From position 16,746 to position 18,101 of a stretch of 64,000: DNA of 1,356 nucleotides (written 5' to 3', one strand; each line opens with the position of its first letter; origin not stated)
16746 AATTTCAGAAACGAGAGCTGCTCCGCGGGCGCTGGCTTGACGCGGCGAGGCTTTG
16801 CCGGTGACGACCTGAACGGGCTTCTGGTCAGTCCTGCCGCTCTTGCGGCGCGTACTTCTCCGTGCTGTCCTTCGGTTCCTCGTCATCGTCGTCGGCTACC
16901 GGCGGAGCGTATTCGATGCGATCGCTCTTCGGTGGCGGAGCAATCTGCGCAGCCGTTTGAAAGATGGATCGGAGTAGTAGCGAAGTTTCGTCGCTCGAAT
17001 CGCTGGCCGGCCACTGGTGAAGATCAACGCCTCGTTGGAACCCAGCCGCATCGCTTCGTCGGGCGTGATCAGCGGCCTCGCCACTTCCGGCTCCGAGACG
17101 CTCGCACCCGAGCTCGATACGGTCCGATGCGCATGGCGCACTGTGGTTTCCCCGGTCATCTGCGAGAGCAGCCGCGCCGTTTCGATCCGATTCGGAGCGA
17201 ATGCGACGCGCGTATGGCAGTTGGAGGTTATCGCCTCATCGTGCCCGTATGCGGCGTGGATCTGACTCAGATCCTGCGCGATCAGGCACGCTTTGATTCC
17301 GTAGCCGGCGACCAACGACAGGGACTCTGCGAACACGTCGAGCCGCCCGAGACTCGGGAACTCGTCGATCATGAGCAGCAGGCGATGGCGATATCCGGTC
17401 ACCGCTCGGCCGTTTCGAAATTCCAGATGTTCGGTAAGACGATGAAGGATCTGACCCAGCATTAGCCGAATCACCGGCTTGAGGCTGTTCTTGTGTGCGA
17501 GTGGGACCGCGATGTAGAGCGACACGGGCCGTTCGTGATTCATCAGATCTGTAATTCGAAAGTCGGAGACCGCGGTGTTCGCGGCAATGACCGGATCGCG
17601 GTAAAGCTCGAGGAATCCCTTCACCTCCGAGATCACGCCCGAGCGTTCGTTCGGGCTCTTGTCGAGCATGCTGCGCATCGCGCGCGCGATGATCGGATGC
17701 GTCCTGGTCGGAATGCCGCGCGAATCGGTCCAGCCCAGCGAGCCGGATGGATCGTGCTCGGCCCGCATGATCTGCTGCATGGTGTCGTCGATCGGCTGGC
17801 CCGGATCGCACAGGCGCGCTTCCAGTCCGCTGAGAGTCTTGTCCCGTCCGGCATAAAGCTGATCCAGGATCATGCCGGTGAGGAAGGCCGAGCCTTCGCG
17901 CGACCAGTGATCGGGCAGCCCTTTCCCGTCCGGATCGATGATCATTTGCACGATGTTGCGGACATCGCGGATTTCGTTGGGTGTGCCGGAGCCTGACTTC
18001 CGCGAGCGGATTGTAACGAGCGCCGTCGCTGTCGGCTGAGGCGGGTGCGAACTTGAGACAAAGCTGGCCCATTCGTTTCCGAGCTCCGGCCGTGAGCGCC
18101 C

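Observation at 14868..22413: At least five ±1 frameshifts concentrated in conjugation genes (trbC, traG, traF, trbI twice) while all other long genes are intact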

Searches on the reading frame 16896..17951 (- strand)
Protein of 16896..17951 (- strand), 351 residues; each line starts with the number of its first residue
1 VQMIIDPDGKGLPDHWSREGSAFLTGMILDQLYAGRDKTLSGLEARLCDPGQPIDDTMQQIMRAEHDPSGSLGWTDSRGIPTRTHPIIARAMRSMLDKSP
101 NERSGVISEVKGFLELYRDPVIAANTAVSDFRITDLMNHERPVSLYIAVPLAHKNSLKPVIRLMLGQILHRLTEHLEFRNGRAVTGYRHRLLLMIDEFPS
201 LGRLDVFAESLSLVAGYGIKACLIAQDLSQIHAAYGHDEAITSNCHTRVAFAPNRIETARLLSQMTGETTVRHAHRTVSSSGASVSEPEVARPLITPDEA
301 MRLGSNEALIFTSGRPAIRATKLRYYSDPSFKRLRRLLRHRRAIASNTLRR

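Call 6: search_protein_families(library=pfam, proteins=[window:16896-17951:-], max_evalue=0.01)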
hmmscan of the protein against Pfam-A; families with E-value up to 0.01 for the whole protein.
window:16896-17951:- (351 aa): 3 families
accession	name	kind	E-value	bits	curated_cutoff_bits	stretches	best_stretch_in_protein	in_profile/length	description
PF02534.20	T4SS-DNA_transf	-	2.1e-62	211.9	20.1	1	3-332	134-452/468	Type IV secretory system Conjugative DNA transfer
PF12696.13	TraG-D_C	-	9.6e-27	93.8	22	1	190-303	1-124/126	TraM recognition site of TraD and TraG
PF10412.15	TrwB_AAD_bind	-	1.5e-18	67.4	20.5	1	129-318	190-382/387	Type IV secretion-system coupling protein DNA-binding domain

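Call 8: find_homologous_proteins(query=window:16896-17951:-)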
Query window:16896-17951:- (351 aa): 3700 proteins with E <= 0.001 among 7162 candidates; the best 120 are listed.
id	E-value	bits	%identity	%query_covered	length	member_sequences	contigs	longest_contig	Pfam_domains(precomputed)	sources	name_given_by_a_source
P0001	1.8e-229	778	100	99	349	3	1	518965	PF10412.16,PF02534.21,PF12696.14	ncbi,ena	-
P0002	2.7e-219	745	99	96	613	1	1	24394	PF10412.16,PF02534.21,PF12696.14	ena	-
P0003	1.6e-218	742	98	96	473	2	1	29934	PF10412.16,PF02534.21,PF12696.14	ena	-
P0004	4.4e-217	738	98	96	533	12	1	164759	PF10412.16,PF02534.21,PF12696.14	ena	-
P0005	3.3e-216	735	97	96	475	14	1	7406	PF10412.16,PF02534.21,PF12696.14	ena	-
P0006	4.0e-201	685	86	99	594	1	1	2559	PF10412.16,PF02534.21,PF12696.14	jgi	jgi:type IV secretion system protein VirD4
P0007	2.7e-200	683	90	95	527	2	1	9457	PF10412.16,PF02534.21,PF12696.14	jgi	jgi:type IV secretion system protein VirD4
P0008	2.1e-194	663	88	95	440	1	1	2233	PF10412.16,PF02534.21,PF12696.14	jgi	-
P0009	9.4e-188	641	93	87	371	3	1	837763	PF10412.16,PF02534.21,PF12696.14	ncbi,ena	-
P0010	1.7e-187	640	99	83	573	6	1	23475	PF10412.16,PF02534.21,PF12696.14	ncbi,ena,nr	ncbi:MAG TPA: type IV secretory system conjugative DNA transfer family protein [Candidatus Binatacea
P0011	7.2e-183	625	94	86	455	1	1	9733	PF10412.16,PF02534.21,PF12696.14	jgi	jgi:Type IV secretory system Conjugative DNA transfer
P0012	2.3e-174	597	80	95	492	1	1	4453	PF10412.16,PF02534.21,PF12696.14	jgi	jgi:type IV secretion system protein VirD4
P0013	9.2e-173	592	93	81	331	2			PF10412.16,PF02534.21,PF12696.14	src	-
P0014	1.4e-165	568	87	86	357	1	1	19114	PF10412.16,PF02534.21,PF12696.14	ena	-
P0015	2.8e-161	554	73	96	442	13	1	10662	PF10412.16,PF02534.21,PF12696.14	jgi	jgi:type IV secretion system protein VirD4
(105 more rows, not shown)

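Call 9: find_encoding_contigs(protein=P0001, flank=10000, max_places=4)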
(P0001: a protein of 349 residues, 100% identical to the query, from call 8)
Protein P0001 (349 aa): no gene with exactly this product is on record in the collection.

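Call 10: find_encoding_contigs(protein=P0002, flank=10000, max_places=4)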
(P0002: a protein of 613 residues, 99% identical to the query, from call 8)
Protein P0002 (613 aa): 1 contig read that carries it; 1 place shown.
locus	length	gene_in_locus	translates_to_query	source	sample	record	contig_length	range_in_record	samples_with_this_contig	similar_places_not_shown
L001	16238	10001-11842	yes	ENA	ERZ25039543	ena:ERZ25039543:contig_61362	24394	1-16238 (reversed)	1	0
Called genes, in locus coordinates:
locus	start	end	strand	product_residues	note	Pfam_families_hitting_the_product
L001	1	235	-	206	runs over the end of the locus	PF01641:SelR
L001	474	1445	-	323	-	-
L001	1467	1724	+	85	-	-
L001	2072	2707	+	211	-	PF14023:Bestrophin-like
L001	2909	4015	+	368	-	PF02275:CBAH, PF03417:AAT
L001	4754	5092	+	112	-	PF04335:VirB8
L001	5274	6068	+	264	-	PF03524:CagX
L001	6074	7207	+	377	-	PF03743:TrbI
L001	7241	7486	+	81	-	-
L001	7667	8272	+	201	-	PF10502:Peptidase_S26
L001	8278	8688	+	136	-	PF06412:TraD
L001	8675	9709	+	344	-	PF03432:Relaxase (weak)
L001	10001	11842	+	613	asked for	PF02534:T4SS-DNA_transf, PF10412:TrwB_AAD_bind, PF12696:TraG-D_C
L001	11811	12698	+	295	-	-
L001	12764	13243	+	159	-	PF00437:T2SSE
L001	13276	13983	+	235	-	PF04956:TrbC, PF05101:VirB3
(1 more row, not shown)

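Call 14: find_encoding_contigs(protein=P0004, flank=10000, max_places=3)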
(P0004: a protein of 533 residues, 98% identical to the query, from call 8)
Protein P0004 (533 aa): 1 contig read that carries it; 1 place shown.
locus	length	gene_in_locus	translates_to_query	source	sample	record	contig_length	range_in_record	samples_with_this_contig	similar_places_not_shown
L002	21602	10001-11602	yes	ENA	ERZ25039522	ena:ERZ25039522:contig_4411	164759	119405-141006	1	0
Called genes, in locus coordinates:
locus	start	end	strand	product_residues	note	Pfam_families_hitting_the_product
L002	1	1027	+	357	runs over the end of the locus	-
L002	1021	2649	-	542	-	PF13205:Big_5, PF11999:Ice_binding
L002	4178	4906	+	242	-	PF04335:VirB8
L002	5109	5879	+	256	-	PF03524:CagX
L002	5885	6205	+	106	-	-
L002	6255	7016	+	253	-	PF03743:TrbI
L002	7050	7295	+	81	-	-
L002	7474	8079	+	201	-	PF10502:Peptidase_S26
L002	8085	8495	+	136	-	PF06412:TraD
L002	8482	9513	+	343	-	PF03432:Relaxase (weak)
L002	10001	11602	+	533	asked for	PF02534:T4SS-DNA_transf, PF10412:TrwB_AAD_bind, PF12696:TraG-D_C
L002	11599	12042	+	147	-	-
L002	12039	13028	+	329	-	PF00437:T2SSE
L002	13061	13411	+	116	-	PF04956:TrbC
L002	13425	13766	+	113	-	PF05101:VirB3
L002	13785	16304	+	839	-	PF27097:VirB4_TrbE_N, PF03135:CagE_TrbE_VirB (faint), PF19044:P-loop_TraG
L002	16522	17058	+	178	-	-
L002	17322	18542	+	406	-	PF04610:TrbL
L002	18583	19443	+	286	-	PF16793:RepB_primase, PF22448:RepB_primase_C (weak)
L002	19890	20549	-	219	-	-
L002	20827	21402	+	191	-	PF00691:OmpA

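Call 15: find_encoding_contigs(protein=P0010, flank=10000, max_places=3)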
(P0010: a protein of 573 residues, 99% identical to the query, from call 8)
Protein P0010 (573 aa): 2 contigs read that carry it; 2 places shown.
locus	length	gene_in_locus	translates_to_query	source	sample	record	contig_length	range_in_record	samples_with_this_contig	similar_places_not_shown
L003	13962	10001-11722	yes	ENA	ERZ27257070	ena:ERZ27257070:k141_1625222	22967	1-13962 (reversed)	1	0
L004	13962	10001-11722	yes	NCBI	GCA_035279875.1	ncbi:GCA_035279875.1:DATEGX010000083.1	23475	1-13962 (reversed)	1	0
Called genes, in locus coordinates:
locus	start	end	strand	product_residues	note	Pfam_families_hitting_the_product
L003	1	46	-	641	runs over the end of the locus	PF11896:GlgE_dom_N_S, PF00128:Alpha-amylase (weak), PF21702:GLGE_C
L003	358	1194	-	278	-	PF03328:HpcH_HpaI, PF15617:C-C_Bond_Lyase (faint)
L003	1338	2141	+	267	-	PF13489:Methyltransf_23, PF13847:Methyltransf_31, PF08241:Methyltransf_11, PF08242:Methyltransf_12, PF13649:Methyltransf_25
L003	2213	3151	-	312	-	PF01436:NHL (faint)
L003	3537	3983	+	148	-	-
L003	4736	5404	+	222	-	PF04335:VirB8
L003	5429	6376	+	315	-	PF03524:CagX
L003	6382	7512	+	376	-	PF03743:TrbI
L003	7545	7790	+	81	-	-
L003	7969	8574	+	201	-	PF10502:Peptidase_S26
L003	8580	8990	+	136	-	PF06412:TraD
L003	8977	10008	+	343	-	PF03432:Relaxase (weak)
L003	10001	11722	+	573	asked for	PF02534:T4SS-DNA_transf, PF10412:TrwB_AAD_bind, PF12696:TraG-D_C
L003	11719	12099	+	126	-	PF02534:T4SS-DNA_transf (weak)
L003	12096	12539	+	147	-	-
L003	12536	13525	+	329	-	PF00437:T2SSE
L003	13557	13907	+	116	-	PF04956:TrbC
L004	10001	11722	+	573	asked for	PF02534:T4SS-DNA_transf, PF10412:TrwB_AAD_bind, PF12696:TraG-D_C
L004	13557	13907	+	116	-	PF04956:TrbC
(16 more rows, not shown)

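Call 23: list_cluster_members(proteins=[P0001, P0009, P0003, P0005])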
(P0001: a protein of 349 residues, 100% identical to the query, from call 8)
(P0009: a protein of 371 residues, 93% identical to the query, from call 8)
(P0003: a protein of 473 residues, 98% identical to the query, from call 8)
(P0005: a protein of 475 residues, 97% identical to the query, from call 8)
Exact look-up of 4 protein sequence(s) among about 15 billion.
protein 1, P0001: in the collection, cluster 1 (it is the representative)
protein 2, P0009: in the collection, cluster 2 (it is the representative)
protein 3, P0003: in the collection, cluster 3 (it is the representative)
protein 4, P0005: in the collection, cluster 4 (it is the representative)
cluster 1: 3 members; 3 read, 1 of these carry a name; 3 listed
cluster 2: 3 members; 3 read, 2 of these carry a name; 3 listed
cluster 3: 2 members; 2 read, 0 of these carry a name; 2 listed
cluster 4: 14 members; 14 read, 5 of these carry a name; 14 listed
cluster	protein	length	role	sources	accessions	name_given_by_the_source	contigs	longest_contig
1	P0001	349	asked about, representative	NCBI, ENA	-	-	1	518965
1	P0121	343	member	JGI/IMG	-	type IV secretion system protein VirD4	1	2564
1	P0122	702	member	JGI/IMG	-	-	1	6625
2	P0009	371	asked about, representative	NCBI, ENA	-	-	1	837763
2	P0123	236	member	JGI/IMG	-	type IV secretory pathway TraG/TraD family ATPase VirD4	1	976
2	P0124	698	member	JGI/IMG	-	type IV secretion system protein VirD4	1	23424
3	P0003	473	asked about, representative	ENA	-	-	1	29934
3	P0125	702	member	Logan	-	-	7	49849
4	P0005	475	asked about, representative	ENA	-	-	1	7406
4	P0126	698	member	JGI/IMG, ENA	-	type IV secretion system protein VirD4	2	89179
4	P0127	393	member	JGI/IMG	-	type IV secretion system protein VirD4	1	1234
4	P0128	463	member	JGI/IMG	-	type IV secretion system protein VirD4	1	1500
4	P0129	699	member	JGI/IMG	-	type IV secretion system protein VirD4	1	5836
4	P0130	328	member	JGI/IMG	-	type IV secretion system protein VirD4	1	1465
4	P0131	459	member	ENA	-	-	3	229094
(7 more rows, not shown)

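Call 26: find_encoding_contigs(protein=P0125, flank=10000, max_places=3)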
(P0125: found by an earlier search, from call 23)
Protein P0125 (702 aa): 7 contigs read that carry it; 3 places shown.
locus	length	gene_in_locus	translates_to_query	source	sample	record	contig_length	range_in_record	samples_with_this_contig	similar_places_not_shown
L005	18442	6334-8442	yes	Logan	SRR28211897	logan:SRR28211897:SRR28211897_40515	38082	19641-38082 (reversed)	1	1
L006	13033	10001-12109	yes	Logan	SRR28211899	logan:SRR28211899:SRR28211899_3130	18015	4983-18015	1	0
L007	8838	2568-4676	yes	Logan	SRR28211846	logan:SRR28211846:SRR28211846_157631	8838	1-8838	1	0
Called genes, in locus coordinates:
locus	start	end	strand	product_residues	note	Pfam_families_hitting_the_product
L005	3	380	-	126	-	?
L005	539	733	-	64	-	-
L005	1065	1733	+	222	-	PF04335:VirB8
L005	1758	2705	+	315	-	PF03524:CagX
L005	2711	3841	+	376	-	PF03743:TrbI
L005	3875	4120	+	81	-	-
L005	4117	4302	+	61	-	-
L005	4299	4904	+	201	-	PF10502:Peptidase_S26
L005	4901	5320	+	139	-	PF06412:TraD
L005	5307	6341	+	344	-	PF03432:Relaxase (weak)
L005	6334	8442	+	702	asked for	PF02534:T4SS-DNA_transf, PF10412:TrwB_AAD_bind, PF12696:TraG-D_C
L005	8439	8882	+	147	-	-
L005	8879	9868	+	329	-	PF00437:T2SSE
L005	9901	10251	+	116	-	PF04956:TrbC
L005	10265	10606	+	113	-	PF05101:VirB3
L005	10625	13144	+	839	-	PF27097:VirB4_TrbE_N, PF19044:P-loop_TraG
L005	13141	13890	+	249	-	-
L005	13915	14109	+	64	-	-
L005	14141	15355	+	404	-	PF04610:TrbL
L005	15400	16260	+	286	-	PF16793:RepB_primase, PF22448:RepB_primase_C (faint)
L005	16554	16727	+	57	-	-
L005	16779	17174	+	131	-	PF00436:SSB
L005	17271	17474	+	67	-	-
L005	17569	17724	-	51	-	-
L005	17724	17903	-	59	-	-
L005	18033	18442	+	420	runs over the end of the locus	PF00145:DNA_methylase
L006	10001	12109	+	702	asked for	PF02534:T4SS-DNA_transf, PF10412:TrwB_AAD_bind, PF12696:TraG-D_C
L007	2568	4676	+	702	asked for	PF02534:T4SS-DNA_transf, PF10412:TrwB_AAD_bind, PF12696:TraG-D_C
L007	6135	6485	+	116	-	PF04956:TrbC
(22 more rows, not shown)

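Call 27: find_encoding_contigs(protein=P0126, flank=10000, max_places=3)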
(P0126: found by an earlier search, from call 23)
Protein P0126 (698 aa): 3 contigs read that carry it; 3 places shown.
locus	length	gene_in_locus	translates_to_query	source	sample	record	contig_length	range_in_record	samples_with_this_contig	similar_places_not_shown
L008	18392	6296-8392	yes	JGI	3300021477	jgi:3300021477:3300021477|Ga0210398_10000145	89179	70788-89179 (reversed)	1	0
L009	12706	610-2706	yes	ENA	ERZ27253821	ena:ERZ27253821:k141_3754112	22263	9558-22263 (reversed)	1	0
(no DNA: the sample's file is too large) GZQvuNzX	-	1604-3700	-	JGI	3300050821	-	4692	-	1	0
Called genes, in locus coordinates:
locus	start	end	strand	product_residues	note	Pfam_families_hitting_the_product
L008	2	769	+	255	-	?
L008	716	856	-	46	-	-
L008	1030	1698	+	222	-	PF04335:VirB8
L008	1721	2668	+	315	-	PF03524:CagX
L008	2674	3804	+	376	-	PF03743:TrbI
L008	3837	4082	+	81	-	-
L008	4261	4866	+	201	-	PF10502:Peptidase_S26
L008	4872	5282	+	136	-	PF06412:TraD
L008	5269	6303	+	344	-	PF03432:Relaxase (weak)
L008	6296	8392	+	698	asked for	PF02534:T4SS-DNA_transf, PF10412:TrwB_AAD_bind, PF12696:TraG-D_C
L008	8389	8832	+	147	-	-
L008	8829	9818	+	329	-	PF00437:T2SSE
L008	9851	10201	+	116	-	PF04956:TrbC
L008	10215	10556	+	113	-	PF05101:VirB3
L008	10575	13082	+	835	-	PF27097:VirB4_TrbE_N, PF03135:CagE_TrbE_VirB (faint), PF12846:AAA_10 (faint), PF19044:P-loop_TraG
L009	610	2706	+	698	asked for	PF02534:T4SS-DNA_transf, PF10412:TrwB_AAD_bind, PF12696:TraG-D_C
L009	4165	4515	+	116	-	PF04956:TrbC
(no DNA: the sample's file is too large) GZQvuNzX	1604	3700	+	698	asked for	PF02534:T4SS-DNA_transf, PF10412:TrwB_AAD_bind, PF12696:TraG-D_C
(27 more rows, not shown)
